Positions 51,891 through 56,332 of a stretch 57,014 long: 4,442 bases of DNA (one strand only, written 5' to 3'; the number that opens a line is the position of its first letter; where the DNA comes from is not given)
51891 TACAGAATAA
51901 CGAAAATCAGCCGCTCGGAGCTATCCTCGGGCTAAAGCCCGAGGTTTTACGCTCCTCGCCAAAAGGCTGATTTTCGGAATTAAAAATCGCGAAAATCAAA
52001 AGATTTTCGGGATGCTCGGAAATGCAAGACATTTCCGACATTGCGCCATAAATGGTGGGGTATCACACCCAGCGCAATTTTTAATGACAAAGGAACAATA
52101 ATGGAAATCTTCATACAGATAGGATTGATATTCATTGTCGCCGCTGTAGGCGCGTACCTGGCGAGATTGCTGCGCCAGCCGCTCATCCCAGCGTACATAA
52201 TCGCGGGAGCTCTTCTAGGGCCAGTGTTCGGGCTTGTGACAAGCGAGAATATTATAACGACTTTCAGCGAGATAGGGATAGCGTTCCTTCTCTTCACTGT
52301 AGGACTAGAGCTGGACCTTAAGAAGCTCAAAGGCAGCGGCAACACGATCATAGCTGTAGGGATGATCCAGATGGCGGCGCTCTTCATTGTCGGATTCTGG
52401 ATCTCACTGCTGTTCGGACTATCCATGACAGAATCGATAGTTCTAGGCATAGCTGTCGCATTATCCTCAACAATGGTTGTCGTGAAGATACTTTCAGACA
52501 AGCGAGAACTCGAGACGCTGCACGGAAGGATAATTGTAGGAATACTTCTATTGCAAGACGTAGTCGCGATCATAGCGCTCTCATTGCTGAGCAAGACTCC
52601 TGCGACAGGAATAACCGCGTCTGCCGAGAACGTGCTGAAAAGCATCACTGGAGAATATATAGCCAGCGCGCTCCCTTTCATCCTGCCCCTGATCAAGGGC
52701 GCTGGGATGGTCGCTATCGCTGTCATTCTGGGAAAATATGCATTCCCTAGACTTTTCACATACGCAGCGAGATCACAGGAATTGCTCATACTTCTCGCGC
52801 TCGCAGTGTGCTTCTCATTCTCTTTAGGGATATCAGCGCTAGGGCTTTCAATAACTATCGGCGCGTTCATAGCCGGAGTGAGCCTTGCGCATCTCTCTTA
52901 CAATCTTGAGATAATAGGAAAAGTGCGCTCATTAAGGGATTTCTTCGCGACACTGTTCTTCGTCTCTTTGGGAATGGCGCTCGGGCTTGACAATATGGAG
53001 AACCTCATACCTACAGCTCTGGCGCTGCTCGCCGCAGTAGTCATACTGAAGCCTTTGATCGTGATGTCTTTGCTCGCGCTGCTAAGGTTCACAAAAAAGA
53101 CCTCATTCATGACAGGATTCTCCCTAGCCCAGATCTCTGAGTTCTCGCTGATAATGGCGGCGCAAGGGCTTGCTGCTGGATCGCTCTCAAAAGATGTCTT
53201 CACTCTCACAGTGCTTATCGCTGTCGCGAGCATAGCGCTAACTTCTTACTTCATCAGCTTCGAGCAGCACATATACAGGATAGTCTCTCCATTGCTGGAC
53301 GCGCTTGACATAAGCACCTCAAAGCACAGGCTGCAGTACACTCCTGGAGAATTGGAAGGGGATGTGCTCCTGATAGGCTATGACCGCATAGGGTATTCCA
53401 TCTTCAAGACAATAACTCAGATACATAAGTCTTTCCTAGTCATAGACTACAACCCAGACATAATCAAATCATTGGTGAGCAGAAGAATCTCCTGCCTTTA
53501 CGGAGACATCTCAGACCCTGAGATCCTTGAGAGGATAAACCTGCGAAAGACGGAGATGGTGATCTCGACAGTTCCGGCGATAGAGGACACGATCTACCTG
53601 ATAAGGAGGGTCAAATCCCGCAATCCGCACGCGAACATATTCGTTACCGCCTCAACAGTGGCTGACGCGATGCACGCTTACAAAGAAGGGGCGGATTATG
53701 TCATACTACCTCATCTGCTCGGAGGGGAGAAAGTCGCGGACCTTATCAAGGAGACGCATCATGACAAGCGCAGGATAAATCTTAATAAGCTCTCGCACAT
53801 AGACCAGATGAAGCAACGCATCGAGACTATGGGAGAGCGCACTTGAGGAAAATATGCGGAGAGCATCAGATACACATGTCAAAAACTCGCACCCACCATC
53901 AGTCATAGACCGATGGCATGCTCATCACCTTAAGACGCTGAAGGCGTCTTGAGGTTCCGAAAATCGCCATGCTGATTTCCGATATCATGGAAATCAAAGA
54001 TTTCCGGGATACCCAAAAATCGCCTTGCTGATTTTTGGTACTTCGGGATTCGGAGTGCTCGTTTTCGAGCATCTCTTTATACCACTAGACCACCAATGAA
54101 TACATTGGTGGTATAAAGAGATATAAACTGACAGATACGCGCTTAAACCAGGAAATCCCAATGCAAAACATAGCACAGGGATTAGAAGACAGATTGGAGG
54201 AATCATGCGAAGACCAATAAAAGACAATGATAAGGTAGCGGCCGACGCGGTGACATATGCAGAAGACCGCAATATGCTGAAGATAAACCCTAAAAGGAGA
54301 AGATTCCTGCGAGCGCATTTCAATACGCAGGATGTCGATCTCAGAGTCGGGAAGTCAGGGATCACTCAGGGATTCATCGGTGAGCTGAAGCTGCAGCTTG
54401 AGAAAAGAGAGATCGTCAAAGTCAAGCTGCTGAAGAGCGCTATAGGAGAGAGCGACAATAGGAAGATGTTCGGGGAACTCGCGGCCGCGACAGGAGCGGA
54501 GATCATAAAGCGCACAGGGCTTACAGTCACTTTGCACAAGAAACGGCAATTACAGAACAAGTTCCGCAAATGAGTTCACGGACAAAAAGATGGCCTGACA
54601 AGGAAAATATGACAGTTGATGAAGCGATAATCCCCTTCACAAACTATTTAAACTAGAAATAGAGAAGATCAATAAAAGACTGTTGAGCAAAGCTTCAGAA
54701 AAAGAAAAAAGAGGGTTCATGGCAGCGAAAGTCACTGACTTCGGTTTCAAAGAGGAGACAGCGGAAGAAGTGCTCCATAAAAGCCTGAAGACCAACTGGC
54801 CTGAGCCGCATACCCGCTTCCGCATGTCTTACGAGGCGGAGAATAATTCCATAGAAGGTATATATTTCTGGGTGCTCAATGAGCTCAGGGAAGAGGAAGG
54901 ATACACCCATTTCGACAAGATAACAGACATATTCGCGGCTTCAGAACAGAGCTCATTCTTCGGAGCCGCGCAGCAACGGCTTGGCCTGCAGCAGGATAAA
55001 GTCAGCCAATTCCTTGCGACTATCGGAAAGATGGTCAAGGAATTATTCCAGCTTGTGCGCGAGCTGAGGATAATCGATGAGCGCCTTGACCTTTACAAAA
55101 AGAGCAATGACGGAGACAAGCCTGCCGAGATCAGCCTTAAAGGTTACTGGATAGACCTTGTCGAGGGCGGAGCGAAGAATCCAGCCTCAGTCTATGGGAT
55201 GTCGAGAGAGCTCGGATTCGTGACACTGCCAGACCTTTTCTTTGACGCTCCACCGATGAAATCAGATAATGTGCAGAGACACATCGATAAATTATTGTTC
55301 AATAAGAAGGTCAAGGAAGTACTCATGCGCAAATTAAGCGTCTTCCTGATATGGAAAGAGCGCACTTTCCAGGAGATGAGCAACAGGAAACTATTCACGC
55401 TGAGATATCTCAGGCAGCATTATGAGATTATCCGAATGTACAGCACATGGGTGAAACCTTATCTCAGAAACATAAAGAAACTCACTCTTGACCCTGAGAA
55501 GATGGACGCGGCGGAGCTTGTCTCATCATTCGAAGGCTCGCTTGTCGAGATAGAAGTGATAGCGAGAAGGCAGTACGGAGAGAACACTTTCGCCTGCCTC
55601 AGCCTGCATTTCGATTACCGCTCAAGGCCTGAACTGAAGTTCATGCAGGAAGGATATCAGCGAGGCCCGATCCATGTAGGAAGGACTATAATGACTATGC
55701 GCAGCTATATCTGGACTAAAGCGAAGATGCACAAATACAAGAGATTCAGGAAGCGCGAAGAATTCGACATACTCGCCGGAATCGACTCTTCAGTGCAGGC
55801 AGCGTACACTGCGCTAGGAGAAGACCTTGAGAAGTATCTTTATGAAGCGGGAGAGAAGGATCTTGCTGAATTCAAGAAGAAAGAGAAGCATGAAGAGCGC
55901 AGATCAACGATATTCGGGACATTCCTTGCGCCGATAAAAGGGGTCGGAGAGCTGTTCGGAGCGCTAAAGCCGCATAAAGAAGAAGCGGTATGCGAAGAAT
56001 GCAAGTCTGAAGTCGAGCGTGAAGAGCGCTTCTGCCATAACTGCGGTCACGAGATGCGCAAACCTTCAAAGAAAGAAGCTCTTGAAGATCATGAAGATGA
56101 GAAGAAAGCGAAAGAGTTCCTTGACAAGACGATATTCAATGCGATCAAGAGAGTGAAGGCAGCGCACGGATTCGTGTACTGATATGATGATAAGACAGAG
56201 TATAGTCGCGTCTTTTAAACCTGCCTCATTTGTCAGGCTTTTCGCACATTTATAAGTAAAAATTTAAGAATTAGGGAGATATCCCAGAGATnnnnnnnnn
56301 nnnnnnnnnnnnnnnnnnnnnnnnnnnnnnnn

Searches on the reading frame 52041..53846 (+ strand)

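Call 13: search_protein_families(library=pfam, proteins=[window:52041-53846:+], max_evalue=0.0001)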
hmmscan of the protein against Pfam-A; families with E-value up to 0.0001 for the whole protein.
window:52041-53846:+ (601 aa): 2 families
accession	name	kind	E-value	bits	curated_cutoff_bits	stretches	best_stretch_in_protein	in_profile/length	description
PF00999.27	Na_H_Exchanger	-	1.1e-59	202.7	26.2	1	32-402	2-366/375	Sodium/hydrogen exchanger, transmembrane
PF02254.24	TrkA_N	-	4.1e-22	79.1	23.8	1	442-557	1-116/116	TrkA-N domain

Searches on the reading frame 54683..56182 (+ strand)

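Call 13: search_protein_families(library=pfam, proteins=[window:54683-56182:+], max_evalue=0.0001)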
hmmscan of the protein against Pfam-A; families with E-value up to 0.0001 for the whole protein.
window:54683-56182:+ (499 aa): 0 families

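Call 47: search_protein_families(library=pfam, proteins=[window:54683-56182:+], max_evalue=0.01)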
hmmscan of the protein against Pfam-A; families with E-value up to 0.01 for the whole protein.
window:54683-56182:+ (499 aa): 5 families
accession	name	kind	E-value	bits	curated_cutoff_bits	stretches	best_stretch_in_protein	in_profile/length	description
PF12773.13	DZR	-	0.00024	21.7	27.3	1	435-455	25-45/45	Double zinc ribbon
PF18912.6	DZR_2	-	0.001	19.3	27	1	431-459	18-47/56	Double zinc ribbon domain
PF17032.10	Zn_ribbon_15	-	0.0011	20.1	28.9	1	430-455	48-73/73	zinc-ribbon family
PF13248.11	Zn_ribbon_3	-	0.0022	17.8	27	1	434-457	2-25/26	zinc-ribbon domain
PF13240.11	Zn_Ribbon_1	-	0.003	17.8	25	1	437-457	2-22/23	zinc-ribbon domain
